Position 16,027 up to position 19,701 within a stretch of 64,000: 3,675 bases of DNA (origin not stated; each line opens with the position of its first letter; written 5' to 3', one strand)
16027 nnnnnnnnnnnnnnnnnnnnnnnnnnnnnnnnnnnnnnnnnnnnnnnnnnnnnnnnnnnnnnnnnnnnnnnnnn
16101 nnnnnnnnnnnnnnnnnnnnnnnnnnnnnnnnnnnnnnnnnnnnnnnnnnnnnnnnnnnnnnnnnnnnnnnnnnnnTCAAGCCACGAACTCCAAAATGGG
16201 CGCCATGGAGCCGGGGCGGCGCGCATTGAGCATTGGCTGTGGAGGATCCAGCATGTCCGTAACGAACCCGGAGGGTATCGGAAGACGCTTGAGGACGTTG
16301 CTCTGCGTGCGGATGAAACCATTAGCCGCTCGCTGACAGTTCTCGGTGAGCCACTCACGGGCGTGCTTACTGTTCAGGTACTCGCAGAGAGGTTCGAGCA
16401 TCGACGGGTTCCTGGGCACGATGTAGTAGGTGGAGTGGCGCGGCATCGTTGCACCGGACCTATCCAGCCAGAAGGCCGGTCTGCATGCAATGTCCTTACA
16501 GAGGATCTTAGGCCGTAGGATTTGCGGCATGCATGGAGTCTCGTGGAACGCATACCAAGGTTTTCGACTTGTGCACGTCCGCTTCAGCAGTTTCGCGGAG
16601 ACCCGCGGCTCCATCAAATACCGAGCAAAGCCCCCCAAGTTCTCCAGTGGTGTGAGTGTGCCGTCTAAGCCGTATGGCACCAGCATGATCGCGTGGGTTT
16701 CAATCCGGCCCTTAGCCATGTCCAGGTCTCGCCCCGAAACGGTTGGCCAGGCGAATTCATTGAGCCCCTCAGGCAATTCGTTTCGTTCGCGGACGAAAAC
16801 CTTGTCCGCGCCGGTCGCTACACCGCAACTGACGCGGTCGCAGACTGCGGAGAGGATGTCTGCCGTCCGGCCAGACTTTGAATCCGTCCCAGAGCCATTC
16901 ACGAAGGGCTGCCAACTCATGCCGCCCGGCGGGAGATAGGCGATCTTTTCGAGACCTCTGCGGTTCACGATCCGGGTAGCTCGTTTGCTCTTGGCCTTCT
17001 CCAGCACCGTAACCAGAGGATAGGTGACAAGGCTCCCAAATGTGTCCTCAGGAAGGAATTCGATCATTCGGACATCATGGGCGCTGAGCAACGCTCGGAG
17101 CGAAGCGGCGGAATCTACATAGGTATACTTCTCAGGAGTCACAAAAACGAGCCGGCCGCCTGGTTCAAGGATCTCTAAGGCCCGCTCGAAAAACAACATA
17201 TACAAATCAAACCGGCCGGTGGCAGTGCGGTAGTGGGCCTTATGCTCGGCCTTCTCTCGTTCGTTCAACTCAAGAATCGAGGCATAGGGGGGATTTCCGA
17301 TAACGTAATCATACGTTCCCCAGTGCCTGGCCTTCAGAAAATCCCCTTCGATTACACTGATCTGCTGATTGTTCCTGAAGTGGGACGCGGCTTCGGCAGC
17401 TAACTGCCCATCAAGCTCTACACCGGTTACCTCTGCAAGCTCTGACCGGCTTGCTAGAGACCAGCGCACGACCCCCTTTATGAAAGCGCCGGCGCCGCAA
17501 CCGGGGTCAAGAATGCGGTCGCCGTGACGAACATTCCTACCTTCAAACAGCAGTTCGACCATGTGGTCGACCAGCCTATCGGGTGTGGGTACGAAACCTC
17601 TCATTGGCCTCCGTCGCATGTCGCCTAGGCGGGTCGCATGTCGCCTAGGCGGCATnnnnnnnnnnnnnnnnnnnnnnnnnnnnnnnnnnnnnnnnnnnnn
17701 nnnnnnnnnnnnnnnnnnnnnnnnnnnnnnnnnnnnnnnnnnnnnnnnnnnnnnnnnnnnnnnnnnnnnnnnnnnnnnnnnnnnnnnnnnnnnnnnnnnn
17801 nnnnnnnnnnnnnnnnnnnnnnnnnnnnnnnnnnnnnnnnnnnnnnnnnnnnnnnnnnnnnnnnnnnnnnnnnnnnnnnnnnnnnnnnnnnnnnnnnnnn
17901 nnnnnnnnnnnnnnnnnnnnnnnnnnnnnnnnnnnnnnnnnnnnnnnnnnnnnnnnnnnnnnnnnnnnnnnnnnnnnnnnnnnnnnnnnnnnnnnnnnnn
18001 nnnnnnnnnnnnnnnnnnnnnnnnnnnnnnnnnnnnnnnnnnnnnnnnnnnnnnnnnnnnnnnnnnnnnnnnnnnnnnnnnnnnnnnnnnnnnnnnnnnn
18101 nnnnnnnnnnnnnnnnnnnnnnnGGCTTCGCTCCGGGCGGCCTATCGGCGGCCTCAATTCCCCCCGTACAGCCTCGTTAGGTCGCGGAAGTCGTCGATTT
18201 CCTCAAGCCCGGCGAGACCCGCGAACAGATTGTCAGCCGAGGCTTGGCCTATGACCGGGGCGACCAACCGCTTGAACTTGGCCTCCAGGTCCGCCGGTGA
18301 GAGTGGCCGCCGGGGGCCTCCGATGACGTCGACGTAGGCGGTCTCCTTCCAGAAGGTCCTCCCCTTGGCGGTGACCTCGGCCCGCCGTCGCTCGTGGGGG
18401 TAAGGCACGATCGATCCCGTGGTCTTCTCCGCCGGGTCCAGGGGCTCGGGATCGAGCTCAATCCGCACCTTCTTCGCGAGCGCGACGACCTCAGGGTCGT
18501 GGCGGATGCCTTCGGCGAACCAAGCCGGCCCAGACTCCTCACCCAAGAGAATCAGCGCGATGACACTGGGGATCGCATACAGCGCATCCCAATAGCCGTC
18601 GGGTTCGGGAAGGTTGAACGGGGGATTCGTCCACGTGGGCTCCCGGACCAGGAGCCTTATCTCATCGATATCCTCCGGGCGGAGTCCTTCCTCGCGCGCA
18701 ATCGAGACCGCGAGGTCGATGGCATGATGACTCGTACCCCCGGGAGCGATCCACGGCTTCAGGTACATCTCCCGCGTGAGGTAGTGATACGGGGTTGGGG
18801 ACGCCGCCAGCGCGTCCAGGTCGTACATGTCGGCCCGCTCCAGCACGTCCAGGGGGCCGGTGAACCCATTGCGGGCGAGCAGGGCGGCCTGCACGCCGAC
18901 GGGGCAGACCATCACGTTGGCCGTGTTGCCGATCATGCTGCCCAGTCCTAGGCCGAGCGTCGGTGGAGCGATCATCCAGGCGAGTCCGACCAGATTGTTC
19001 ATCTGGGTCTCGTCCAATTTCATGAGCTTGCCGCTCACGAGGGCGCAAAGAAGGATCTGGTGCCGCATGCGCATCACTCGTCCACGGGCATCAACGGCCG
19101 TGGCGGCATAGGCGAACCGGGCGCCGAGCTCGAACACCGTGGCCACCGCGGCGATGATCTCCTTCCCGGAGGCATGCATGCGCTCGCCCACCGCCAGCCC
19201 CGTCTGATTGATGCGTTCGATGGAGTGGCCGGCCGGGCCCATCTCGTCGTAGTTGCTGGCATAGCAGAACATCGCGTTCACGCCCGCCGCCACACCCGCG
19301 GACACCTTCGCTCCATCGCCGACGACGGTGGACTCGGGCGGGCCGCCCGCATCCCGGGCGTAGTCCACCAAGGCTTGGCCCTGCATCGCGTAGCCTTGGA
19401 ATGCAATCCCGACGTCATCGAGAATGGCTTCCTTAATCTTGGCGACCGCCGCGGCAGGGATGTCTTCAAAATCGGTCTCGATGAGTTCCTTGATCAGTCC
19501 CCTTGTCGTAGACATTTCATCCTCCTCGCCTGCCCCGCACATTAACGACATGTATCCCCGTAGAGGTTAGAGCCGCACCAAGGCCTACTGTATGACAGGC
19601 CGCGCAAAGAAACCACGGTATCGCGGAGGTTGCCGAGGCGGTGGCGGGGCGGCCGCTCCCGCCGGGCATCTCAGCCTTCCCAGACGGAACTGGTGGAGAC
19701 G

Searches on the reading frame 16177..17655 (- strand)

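Call 88: search_protein_families(library=pfam, proteins=[window:16177-17655:-], max_evalue=0.00001)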
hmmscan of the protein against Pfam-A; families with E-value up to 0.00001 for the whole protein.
window:16177-17655:- (492 aa): 5 families
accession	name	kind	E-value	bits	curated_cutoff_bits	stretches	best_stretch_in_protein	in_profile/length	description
PF07669.17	Eco57I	-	1.2e-20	74.7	25.3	1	103-195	62-159/171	Eco57I restriction-modification methylase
PF05175.20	MTS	-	1.3e-09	38.3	23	1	29-181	16-148/170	Methyltransferase small domain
PF02384.22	N6_Mtase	-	2.8e-09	37.2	20.4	1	22-229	28-241/311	N-6 DNA Methylase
PF12950.13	TaqI_C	-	3.2e-07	31.1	26.5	1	365-460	34-118/118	TaqI-like C-terminal specificity domain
PF01170.24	UPF0020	-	4.3e-06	27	22.3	0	41-180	25-173/197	RMKL-like, methyltransferase domain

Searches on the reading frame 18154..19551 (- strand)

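Call 88: search_protein_families(library=pfam, proteins=[window:18154-19551:-], max_evalue=0.00001)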
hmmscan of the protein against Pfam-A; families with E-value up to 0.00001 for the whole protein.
window:18154-19551:- (465 aa): 2 families
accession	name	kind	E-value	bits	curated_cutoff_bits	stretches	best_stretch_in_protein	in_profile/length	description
PF03972.19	MmgE_PrpD_N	-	2.4e-25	89.6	32.1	1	25-240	9-228/244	MmgE/PrpD N-terminal domain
PF19305.4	MmgE_PrpD_C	-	2.9e-20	73.2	32.1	1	273-439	6-161/173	MmgE/PrpD C-terminal domain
